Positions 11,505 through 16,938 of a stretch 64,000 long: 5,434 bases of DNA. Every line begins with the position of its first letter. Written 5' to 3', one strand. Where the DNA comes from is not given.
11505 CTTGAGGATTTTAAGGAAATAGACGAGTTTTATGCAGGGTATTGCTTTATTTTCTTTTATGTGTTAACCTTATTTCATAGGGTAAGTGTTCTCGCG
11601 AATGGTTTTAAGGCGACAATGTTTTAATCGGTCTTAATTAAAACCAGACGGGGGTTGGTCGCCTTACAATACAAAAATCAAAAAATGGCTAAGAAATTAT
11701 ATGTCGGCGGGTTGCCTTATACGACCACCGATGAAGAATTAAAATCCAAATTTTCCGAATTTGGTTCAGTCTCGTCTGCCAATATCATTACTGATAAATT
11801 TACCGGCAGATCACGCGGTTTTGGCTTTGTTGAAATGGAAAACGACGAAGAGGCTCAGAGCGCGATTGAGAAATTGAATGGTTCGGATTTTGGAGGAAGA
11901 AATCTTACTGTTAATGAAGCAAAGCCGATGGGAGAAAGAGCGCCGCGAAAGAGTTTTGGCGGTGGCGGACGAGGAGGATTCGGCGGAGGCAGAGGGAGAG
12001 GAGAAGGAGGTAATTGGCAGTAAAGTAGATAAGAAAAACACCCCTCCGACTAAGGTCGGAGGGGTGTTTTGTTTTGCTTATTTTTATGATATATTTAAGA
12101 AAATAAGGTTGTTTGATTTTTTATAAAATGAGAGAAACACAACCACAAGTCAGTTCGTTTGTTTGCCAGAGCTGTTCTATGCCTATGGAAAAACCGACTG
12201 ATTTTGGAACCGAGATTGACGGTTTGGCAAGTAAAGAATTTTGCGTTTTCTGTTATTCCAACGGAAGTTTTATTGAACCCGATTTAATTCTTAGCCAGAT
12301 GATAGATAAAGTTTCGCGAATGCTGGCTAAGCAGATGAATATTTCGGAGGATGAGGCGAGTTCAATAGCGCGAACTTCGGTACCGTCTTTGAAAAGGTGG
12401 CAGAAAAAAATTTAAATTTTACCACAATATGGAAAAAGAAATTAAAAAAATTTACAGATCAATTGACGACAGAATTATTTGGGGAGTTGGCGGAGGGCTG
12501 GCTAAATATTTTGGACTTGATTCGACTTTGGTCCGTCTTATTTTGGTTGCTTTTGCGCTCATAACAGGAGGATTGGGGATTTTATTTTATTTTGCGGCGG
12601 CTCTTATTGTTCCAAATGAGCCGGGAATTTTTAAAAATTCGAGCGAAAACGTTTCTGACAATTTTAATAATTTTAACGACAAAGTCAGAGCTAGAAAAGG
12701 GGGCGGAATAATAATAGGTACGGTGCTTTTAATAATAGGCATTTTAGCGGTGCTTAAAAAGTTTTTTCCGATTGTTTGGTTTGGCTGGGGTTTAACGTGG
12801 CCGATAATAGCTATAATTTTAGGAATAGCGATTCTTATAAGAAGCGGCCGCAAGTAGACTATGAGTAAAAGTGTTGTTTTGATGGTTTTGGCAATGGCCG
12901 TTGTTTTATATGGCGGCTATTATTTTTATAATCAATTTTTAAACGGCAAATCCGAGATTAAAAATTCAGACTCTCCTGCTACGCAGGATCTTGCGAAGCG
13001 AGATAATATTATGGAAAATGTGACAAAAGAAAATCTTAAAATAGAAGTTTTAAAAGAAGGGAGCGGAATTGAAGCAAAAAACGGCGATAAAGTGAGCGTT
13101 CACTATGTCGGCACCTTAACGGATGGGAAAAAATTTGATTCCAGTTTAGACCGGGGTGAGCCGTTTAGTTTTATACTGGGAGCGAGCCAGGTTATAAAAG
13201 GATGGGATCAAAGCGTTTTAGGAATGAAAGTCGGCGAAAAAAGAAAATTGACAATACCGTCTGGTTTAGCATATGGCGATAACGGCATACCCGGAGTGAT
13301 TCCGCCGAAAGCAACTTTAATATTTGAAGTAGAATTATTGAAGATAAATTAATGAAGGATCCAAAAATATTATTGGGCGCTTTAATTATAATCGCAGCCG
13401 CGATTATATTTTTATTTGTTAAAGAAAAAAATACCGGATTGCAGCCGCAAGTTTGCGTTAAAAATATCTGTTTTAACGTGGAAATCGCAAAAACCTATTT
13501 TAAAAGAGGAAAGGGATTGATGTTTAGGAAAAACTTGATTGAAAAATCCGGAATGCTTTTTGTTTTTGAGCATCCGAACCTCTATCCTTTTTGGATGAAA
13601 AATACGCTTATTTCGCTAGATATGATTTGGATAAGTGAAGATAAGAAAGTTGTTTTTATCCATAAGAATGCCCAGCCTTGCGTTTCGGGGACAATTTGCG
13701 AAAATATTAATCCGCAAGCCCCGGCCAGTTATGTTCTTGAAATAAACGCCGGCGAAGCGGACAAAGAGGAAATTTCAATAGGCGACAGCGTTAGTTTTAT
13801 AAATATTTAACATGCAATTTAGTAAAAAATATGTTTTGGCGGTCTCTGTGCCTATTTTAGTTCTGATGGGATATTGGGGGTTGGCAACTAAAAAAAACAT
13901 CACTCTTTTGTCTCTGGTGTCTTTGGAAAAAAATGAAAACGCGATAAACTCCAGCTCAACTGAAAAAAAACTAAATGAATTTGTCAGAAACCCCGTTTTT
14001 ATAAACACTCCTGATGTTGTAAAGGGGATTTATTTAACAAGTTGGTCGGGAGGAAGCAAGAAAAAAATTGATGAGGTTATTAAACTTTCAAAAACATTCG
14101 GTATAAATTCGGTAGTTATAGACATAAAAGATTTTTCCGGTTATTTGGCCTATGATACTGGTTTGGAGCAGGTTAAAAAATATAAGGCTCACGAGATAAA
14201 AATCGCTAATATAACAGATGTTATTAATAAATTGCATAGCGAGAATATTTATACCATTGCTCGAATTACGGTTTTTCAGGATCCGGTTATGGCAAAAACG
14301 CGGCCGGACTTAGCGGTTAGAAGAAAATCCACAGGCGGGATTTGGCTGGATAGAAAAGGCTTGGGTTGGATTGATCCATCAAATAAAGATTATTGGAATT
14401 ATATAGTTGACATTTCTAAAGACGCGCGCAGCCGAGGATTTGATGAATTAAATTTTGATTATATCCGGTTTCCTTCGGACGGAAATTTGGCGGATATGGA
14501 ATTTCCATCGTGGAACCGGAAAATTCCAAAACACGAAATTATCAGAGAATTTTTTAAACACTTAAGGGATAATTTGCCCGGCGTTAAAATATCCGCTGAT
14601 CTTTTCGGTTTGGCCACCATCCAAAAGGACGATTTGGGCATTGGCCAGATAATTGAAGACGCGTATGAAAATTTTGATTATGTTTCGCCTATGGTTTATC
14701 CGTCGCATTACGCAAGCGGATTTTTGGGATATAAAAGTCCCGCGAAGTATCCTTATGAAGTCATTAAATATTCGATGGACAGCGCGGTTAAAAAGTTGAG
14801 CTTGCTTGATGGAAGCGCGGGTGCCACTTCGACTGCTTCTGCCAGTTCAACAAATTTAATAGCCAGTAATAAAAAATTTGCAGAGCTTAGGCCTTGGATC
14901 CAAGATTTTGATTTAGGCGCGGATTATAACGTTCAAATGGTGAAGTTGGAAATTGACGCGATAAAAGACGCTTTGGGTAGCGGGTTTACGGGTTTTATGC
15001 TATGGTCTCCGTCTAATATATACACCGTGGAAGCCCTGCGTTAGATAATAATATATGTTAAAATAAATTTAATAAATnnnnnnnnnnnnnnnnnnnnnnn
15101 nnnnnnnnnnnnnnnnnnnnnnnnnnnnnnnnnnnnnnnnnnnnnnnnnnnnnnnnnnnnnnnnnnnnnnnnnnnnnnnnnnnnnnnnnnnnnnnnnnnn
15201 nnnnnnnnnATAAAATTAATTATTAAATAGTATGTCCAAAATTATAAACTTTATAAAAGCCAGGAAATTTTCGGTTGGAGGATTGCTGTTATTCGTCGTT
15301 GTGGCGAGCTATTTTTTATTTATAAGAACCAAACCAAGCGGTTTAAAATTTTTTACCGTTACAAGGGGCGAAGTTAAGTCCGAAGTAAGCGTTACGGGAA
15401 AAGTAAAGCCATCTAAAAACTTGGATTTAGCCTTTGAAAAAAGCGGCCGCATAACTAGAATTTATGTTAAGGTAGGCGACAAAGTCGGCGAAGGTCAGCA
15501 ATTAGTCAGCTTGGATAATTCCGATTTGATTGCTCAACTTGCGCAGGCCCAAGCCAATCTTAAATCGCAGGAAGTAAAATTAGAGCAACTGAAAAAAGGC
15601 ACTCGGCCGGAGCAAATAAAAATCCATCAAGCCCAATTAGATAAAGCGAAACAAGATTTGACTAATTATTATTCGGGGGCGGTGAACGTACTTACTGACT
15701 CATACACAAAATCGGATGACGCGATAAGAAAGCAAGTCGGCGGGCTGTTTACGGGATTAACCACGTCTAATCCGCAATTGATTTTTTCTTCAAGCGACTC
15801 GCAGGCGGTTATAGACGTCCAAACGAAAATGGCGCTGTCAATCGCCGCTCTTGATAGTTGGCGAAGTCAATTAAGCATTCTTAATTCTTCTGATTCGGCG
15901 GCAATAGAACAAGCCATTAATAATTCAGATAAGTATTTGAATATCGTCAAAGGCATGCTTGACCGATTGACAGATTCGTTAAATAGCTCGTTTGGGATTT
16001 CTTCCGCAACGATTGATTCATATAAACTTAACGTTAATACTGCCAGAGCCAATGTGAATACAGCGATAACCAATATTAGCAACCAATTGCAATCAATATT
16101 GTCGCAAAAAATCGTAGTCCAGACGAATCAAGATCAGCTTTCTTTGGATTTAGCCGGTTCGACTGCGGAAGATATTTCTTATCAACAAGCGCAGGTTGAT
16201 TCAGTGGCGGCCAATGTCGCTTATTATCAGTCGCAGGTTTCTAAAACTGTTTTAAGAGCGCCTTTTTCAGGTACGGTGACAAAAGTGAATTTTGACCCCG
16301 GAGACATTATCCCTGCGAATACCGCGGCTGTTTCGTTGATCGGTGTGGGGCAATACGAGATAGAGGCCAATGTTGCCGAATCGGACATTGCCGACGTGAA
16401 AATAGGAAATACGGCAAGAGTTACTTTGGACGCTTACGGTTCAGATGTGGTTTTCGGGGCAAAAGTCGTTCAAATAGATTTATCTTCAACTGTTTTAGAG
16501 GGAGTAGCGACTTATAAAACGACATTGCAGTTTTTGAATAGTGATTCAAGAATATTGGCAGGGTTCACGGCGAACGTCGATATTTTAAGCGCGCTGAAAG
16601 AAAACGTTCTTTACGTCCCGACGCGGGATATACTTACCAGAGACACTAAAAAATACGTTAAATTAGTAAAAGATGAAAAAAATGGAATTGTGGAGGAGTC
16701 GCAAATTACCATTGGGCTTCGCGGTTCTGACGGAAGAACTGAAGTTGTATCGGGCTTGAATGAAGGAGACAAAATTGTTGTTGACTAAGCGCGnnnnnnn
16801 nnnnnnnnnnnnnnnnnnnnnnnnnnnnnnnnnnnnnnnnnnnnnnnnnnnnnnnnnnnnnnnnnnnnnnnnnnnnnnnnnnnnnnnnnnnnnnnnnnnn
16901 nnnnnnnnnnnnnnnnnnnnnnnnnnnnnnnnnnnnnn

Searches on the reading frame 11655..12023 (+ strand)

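Call 23: search_protein_families(library=pfam, proteins=[window:11655-12023:+], max_evalue=0.01)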
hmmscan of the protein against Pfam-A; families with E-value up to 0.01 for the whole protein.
window:11655-12023:+ (122 aa): 3 families
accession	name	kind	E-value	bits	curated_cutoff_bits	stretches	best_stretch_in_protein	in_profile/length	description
PF00076.28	RRM_1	-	1.3e-26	92.7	20.7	1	15-84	1-69/70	RNA recognition motif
PF16367.11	RRM_7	-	0.00018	21.8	27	1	13-40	2-29/94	RNA recognition motif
PF11181.13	YflT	-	0.0072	17.2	26.2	0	61-86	6-31/99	Heat induced stress protein YflT domain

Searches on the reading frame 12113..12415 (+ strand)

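Call 23: search_protein_families(library=pfam, proteins=[window:12113-12415:+], max_evalue=0.01)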
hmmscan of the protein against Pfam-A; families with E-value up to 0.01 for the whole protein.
window:12113-12415:+ (100 aa): 1 family
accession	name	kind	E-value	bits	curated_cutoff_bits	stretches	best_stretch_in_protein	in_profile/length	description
PF12674.12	Zn_ribbon_2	-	1.5e-24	86.9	22.5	1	17-97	1-81/81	Putative zinc ribbon domain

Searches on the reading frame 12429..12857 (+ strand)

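Call 23: search_protein_families(library=pfam, proteins=[window:12429-12857:+], max_evalue=0.01)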
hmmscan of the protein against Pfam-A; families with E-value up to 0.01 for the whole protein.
window:12429-12857:+ (142 aa): 3 families
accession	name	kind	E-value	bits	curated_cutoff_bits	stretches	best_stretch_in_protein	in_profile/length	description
PF04024.17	PspC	-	3e-20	72.2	25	1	6-64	1-58/58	PspC domain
PF22570.1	LiaF-TM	-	0.00041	21.6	27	1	95-140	1-46/98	LiaF transmembrane domain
PF18917.5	LiaI-LiaF-like_TM1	-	0.00049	20.6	27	1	94-136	1-42/42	LiaI-LiaF-like transmembrane region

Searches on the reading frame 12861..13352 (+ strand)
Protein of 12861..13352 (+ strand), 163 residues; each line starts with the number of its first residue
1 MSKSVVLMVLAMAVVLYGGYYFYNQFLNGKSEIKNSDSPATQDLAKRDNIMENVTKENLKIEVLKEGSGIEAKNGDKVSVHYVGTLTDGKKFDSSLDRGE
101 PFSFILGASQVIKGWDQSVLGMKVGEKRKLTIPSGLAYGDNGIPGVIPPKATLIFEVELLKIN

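Call 23: search_protein_families(library=pfam, proteins=[window:12861-13352:+], max_evalue=0.01)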
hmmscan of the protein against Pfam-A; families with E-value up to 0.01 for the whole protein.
window:12861-13352:+ (163 aa): 1 family
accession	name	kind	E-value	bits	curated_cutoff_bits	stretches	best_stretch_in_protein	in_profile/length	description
PF00254.34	FKBP_C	-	1.8e-38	131.2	21.1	1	71-160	4-94/94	FKBP-type peptidyl-prolyl cis-trans isomerase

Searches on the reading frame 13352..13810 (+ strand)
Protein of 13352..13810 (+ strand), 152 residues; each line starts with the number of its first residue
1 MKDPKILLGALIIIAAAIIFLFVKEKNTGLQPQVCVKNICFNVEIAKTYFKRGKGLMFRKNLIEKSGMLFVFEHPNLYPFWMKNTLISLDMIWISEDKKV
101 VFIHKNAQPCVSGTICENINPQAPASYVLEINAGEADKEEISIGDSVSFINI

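Call 23: search_protein_families(library=pfam, proteins=[window:13352-13810:+], max_evalue=0.01)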
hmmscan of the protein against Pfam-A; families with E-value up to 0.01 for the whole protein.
window:13352-13810:+ (152 aa): 1 family
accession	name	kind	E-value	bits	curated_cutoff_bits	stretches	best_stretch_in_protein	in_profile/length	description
PF02643.20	DUF192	-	6.6e-33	113.2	27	1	41-149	1-96/96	Uncharacterized ACR, COG1430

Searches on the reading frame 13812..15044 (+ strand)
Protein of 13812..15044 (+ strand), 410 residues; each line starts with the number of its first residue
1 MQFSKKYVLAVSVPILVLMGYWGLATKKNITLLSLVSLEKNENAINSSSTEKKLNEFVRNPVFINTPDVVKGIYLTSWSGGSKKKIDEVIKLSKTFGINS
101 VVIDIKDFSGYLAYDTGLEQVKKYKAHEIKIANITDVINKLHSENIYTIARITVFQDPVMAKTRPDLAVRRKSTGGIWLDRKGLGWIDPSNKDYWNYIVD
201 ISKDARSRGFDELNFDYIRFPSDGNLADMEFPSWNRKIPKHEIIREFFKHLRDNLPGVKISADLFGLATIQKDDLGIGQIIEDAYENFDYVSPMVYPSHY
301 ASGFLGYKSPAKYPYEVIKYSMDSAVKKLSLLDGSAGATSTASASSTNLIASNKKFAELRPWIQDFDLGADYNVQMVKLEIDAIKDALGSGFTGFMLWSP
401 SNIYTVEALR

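Call 24: search_protein_families(library=pfam, proteins=[window:13812-15044:+], max_evalue=0.01)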
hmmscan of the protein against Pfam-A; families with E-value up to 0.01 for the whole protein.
window:13812-15044:+ (410 aa): 2 families
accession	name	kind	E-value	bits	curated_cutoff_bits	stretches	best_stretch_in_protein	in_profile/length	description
PF13200.12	DUF4015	-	9.3e-92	307.9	27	1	72-404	1-313/313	Putative glycosyl hydrolase domain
PF14871.12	GHL6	-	2.3e-06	28.3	35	1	88-173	4-85/132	Hypothetical glycosyl hydrolase 6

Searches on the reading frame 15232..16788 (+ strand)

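Call 24: search_protein_families(library=pfam, proteins=[window:15232-16788:+], max_evalue=0.01)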
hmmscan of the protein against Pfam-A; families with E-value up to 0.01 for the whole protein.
window:15232-16788:+ (518 aa): 4 families
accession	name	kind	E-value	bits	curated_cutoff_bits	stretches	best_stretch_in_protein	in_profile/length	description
PF16576.10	HlyD_D23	-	1.9e-12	47.4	30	2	333-415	103-184/214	Barrel-sandwich domain of CusB or HlyD membrane-fusion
PF13437.12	HlyD_3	-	1.6e-11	45.3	22.2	1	340-420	1-81/106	HlyD family secretion protein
PF13533.13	Biotin_lipoyl_2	-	3.9e-06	27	29.8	1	70-95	7-32/32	Biotin-lipoyl like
PF00364.28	Biotin_lipoyl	-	9.5e-05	22.6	22.1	0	69-94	12-36/73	Biotin-requiring enzyme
